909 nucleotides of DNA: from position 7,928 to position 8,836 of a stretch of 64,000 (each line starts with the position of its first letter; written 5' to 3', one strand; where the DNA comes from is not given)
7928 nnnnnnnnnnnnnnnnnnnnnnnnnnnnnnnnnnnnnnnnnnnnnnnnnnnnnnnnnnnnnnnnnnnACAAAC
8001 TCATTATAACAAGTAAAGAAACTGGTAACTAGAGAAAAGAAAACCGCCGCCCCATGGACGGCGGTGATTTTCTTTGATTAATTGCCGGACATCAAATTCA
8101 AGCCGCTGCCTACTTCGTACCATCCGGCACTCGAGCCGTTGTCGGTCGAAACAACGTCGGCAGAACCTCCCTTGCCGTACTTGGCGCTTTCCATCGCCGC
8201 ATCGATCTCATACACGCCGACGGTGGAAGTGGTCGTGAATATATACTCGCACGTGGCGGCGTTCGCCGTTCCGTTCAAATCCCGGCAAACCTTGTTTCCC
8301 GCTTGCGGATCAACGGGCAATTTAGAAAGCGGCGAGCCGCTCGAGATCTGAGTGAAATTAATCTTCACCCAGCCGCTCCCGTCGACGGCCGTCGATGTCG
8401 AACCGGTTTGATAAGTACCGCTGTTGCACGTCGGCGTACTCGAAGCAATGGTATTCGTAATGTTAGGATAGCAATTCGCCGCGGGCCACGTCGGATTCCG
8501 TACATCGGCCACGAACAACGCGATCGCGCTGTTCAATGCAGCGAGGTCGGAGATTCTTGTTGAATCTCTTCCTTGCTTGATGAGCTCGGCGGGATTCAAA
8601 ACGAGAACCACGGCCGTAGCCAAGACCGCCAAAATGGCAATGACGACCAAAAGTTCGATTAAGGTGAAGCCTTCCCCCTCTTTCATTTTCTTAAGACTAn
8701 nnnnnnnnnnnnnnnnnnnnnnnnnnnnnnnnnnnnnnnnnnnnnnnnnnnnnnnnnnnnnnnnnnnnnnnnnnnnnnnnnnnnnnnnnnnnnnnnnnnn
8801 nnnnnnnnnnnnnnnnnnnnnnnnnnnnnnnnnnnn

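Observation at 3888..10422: Type IV pilus locus with three tandem pilin paralogs sharing an identical 5' ~180 bp, plus a pilin fused to a LamG lectin-like domain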

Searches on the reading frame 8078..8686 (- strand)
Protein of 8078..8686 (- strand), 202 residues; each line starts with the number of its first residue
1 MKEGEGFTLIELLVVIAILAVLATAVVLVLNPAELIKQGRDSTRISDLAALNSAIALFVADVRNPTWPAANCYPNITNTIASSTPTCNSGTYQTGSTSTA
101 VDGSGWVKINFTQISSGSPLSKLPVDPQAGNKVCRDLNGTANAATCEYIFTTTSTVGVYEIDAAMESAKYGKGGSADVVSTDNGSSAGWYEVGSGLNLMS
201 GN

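Call 5: search_protein_families(library=pfam, proteins=[window:8078-8686:-], max_evalue=0.01)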
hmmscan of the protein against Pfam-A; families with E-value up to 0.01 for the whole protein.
window:8078-8686:- (202 aa): 1 family
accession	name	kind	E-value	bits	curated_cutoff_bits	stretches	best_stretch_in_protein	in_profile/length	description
PF07963.17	N_methyl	-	1.8e-07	30.8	21.2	1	6-26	6-26/27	Prokaryotic N-terminal methylation motif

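Call 37: find_homologous_proteins(query=window:8081-8686:-, max_evalue=1e-10)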
Query window:8081-8686:- (202 aa): 1029 proteins with E <= 1e-10 among 8000 candidates; the best 120 are listed.
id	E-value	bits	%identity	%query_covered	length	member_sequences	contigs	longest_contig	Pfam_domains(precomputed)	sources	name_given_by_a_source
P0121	1.7e-125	434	100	100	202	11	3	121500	PF07963.18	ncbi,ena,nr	ncbi:type II secretion system GspH family protein [Patescibacteria group bacterium]|nr:type II secre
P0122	5.5e-103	360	80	100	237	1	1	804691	PF07963.18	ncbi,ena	-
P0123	1.9e-94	333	79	100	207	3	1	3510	PF07963.18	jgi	-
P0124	6.2e-92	324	77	99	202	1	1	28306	PF07963.18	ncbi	-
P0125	5.9e-81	289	73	99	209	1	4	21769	PF07963.18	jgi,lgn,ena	jgi:prepilin-type N-terminal cleavage/methylation domain-containing protein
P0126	1.1e-72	262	72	99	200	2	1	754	PF07963.18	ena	-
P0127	2.1e-71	257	70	97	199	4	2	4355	PF07963.18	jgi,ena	-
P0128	1.4e-69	252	69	99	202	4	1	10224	PF07963.18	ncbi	-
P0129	1.1e-68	249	68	99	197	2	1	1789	PF07963.18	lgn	-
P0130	2.3e-66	241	67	99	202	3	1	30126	PF07963.18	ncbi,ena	-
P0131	6.6e-66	240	64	99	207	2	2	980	PF07963.18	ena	-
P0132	7.9e-65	236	64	98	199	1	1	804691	PF07963.18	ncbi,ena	-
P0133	9.3e-65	236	66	99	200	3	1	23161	PF07963.18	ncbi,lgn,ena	-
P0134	1.5e-62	229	63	99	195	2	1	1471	PF07963.18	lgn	-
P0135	2.7e-61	224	60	97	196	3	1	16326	PF07963.18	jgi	-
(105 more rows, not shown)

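Call 38: find_encoding_contigs(protein=P0122, flank=10000, max_places=3)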
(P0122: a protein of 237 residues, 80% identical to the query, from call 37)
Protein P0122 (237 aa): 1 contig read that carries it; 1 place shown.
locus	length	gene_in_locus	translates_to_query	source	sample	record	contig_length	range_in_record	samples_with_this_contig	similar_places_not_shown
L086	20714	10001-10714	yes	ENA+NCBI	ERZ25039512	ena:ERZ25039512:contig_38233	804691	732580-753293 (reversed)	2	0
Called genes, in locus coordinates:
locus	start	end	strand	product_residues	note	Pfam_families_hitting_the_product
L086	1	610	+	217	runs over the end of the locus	PF07963:N_methyl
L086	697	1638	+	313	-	PF01116:F_bP_aldolase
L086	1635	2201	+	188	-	-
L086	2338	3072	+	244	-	PF03462:PCRF, PF00472:RF-1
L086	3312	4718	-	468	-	PF13406:SLT_2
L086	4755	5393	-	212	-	PF01386:Ribosomal_L25p, PF14693:Ribosomal_TL5_C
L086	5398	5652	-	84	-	PF01197:Ribosomal_L31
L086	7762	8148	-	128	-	-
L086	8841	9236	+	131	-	PF00072:Response_reg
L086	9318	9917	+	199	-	PF07963:N_methyl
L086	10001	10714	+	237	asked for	PF07963:N_methyl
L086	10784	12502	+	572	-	PF05157:MshEN, PF00437:T2SSE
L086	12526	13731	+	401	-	PF28597:T2SSF_N (weak), PF00482:T2SSF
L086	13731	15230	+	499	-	-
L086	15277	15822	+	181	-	-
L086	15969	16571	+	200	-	PF10502:Peptidase_S26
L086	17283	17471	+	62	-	-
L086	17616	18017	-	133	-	-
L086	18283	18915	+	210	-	PF01135:PCMT, PF13847:Methyltransf_31 (weak)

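Call 39: find_encoding_contigs(protein=P0124, flank=10000, max_places=3)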
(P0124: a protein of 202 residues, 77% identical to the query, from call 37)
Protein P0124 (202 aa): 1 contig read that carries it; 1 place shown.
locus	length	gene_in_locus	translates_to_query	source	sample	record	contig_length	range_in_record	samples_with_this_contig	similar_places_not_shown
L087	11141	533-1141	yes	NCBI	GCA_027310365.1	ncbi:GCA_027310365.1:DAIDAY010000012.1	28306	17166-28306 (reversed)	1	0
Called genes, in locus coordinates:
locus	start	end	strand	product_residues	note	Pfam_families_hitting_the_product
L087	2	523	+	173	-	?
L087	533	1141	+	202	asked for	PF07963:N_methyl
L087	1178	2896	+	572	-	PF05157:MshEN, PF00437:T2SSE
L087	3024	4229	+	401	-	PF00482:T2SSF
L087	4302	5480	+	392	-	PF07963:N_methyl (weak), PF13385:Laminin_G_3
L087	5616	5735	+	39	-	-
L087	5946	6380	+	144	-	-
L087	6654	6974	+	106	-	PF03083:MtN3_slv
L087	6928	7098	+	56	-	PF00471:Ribosomal_L33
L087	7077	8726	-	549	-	PF00239:Resolvase, PF07508:Recombinase, PF13408:Zn_ribbon_recom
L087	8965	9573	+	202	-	PF02834:LigT_PEase (faint), PF13563:2_5_RNA_ligase2 (weak), PF06299:DUF1045 (weak)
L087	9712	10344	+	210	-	PF01135:PCMT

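Call 43: find_encoding_contigs(protein=window:8078-8686:-, flank=3000, max_places=10)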
Protein window:8078-8686:- (202 aa): 4 contigs read that carry it; 3 places shown.
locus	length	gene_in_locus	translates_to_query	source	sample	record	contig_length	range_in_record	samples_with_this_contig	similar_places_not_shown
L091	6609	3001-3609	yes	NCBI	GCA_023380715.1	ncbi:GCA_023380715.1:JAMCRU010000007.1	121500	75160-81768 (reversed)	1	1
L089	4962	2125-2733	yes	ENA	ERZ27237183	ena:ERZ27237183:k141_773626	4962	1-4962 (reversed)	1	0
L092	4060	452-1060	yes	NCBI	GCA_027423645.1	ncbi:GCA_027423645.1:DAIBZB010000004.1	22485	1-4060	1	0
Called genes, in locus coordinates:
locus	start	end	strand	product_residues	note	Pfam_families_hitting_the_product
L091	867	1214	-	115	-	-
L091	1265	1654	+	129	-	PF00072:Response_reg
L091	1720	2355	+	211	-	PF07963:N_methyl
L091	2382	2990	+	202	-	PF07963:N_methyl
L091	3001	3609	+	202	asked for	PF07963:N_methyl (weak)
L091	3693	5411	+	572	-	PF05157:MshEN, PF00437:T2SSE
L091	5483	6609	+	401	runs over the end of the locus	PF28597:T2SSF_N, PF00482:T2SSF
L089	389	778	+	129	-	PF00072:Response_reg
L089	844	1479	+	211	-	PF07963:N_methyl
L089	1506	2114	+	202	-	PF07963:N_methyl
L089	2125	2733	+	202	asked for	PF07963:N_methyl (weak)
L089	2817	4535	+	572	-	PF05157:MshEN, PF00437:T2SSE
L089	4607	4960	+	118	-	?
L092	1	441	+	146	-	?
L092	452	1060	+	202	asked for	PF07963:N_methyl (weak)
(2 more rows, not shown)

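Call 58: predict_structure(alignment_id=A3)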
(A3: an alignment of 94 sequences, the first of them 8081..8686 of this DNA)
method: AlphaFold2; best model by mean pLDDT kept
length: 202 residues; sequences in the alignment: 94
mean_pLDDT: 91.0   pTM: 0.82
mean pLDDT of the five models: 91.0, 90.8, 90.4, 90.2, 88.7
residues with pLDDT >= 90: 144; 70-90: 48; 50-70: 10; < 50: 0
segments of 3 or more residues with pLDDT < 50: none
pLDDT, mean of each block of 10 residues (from residue 1): 77 96 88 93 97 98 95 82 76 91 96 97 92 89 90 96 95 94 90 94 64
secondary structure, 60 per line:
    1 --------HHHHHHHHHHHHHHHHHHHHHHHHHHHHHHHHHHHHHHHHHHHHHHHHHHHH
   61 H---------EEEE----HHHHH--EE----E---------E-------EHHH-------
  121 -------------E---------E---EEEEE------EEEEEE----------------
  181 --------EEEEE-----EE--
elements in order: H9-61 E71-74 H79-83 E148-152 E159-164 E189-193

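Call 68: fold_search(model_id=the predicted structure, library=pdb)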
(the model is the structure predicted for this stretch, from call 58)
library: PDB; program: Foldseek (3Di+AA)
matches with E <= 10: 43; with E <= 0.001: 0
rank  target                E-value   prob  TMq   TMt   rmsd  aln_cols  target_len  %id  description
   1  3it3_B                2.1e+00  0.01  0.11  0.08   8.6        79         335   10  Crystal Structure Francisella tularensis histidine acid phosphatase D261A mutant complexed with substrate 3'-AMP (released 2009-11-10)
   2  6n0d_A                2.1e+00  0.01  0.08  0.04  10.3        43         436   14  Crystal structure of Tdp1 catalytic domain in complex with compound XZ575 (released 2019-11-13)
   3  1rg1_B                2.6e+00  0.01  0.08  0.04  10.3        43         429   14  Crystal structure of human Tyrosyl-DNA Phosphodiesterase complexed with vanadate, octopamine, and tetranucleotide AGTT (released 2004-03-02)
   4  3it0_A                2.8e+00  0.01  0.10  0.08   8.6        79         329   10  Crystal Structure Francisella tularensis histidine acid phosphatase complexed with phosphate (released 2009-11-10)
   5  6w7l_B                2.8e+00  0.01  0.08  0.04  10.4        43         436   14  Structure of Tdp1 catalytic domain in complex with inhibitor XZ632p (released 2021-03-24)
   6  1wdx_A                3.2e+00  0.01  0.10  0.22   7.8        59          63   10  Yeast BBC1 SH3 domain, triclinic crystal form (released 2005-05-31)
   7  6die_A                3.2e+00  0.01  0.08  0.04  10.4        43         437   14  Crystal structure of Tdp1 catalytic domain in complex with Zenobia fragment benzene-1,2,4-tricarboxylic acid from sing (released 2019-05-29)
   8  6dim_B                3.2e+00  0.01  0.08  0.04  10.4        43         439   14  Crystal structure of Tdp1 catalytic domain in complex with Zenobia fragment ZT1982 from cocktail soak (released 2019-05-29)
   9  1mu9_A                3.2e+00  0.01  0.08  0.04  10.3        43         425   14  Crystal Structure of a Human Tyrosyl-DNA Phosphodiesterase (Tdp1)-Vanadate Complex (released 2003-01-07)
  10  6dhu_A                3.2e+00  0.01  0.08  0.04  10.4        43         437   14  Crystal structure of Tdp1 catalytic domain in complex with Zenobia fragment ZT0911 from cocktail soak (released 2019-05-29)
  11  3it3_A                3.5e+00  0.01  0.11  0.08   8.6        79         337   10  Crystal Structure Francisella tularensis histidine acid phosphatase D261A mutant complexed with substrate 3'-AMP (released 2009-11-10)
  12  6dje_A                3.5e+00  0.01  0.08  0.04  10.3        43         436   14  Crystal structure of Tdp1 catalytic domain in complex with Sigma Aldrich compound CDS010292 (released 2019-05-29)
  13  6dje_B                3.5e+00  0.01  0.08  0.04  10.4        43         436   14  Crystal structure of Tdp1 catalytic domain in complex with Sigma Aldrich compound CDS010292 (released 2019-05-29)
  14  6die_B                3.5e+00  0.01  0.08  0.04  10.4        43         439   14  Crystal structure of Tdp1 catalytic domain in complex with Zenobia fragment benzene-1,2,4-tricarboxylic acid from sing (released 2019-05-29)
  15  7ufy_B                3.7e+00  0.01  0.08  0.04  10.3        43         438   14  Crystal structure of TDP1 complexed with compound XZ766 (released 2023-04-12)
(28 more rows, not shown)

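Call 72: search_solved_structures(query=A3, max_evalue=1, show_alignments=1)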
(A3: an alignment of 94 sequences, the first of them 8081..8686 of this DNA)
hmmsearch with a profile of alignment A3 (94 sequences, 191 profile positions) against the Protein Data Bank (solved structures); distinct sequences matched with E-value up to 1: 19.
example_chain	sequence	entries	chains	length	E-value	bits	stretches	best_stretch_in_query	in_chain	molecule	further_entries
7tgg_A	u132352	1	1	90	1.5e-06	31.4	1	4-62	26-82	Geopilin domain 1 protein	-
9egp_A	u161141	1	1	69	5.1e-06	29.6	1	4-28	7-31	Geopilin domain 1 protein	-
5wda_A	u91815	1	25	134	1.6e-05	28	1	8-70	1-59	General secretion pathway protein G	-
6xxd_A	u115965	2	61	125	0.00013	25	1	8-84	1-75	PilA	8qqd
2m7g_A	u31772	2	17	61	0.00018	24.5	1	8-63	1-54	Geopilin domain 1 protein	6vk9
9laa_A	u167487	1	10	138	0.00023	24.2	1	1-26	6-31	Type IV pilin protein PilA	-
9lab_B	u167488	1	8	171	0.00025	24.1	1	3-27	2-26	MSHA major pilin subunit MshA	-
8pfb_G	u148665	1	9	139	0.0036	20.3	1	8-74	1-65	Type IV pilin PilE1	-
6xxe_A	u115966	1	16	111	0.018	18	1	8-96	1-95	Uncharacterized protein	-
9xnh_I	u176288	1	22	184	0.019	17.9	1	9-106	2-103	pilus-like-gamma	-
8qqj_J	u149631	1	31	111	0.025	17.5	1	8-96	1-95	Type IV narrow pilus major component PilA5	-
8tj2_C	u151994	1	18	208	0.026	17.5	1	8-30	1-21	Type IV major pilin protein PilA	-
7ue2_A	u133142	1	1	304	0.092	15.7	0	26-62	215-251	RPB_PLP3_R6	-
3sok_A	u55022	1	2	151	0.1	15.6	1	8-26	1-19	Fimbrial protein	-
6gv9_A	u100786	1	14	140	0.19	14.7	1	8-25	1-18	Prepilin peptidase-dependent protein D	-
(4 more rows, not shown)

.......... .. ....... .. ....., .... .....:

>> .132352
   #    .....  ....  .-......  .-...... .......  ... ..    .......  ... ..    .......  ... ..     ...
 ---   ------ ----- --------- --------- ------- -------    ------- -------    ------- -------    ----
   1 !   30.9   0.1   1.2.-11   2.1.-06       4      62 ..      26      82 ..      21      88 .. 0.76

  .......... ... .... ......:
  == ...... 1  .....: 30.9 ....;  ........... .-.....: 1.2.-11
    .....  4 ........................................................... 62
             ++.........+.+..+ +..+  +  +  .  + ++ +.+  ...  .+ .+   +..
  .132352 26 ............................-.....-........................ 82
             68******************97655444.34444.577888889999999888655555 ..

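Call 77: search_protein_families(library=ncbifam, proteins=[window:8081-8686:-], max_evalue=0.001)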
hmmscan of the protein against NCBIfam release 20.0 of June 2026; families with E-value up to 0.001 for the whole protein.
window:8081-8686:- (202 aa): 6 families
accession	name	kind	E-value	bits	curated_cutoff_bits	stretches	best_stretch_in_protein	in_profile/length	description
TIGR02532.1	IV_pilin_GFxxxE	domain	5.3e-07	29.2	16.3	1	6-26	3-23/24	prepilin-type N-terminal cleavage/methylation domain-containing protein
TIGR01708.2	typeII_sec_gspH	equivalog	3.4e-06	27.2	80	1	5-31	2-28/169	type II secretion system minor pseudopilin GspH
TIGR01710.1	typeII_sec_gspG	equivalog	2.3e-05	24.4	88.85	1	6-62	2-56/134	type II secretion system major pseudopilin GspG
TIGR01711.1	gspJ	equivalog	3.4e-05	23.7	64.85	1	6-63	2-58/192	type II secretion system minor pseudopilin GspJ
NF007862.0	PRK10574.1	equivalog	0.00017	21.7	138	1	1-25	1-25/145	prepilin peptidase-dependent pilin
NF041775.1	typeIV_PilA_Myxo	equivalog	0.0008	19.4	400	0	5-97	11-93/214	type IV pilin protein PilA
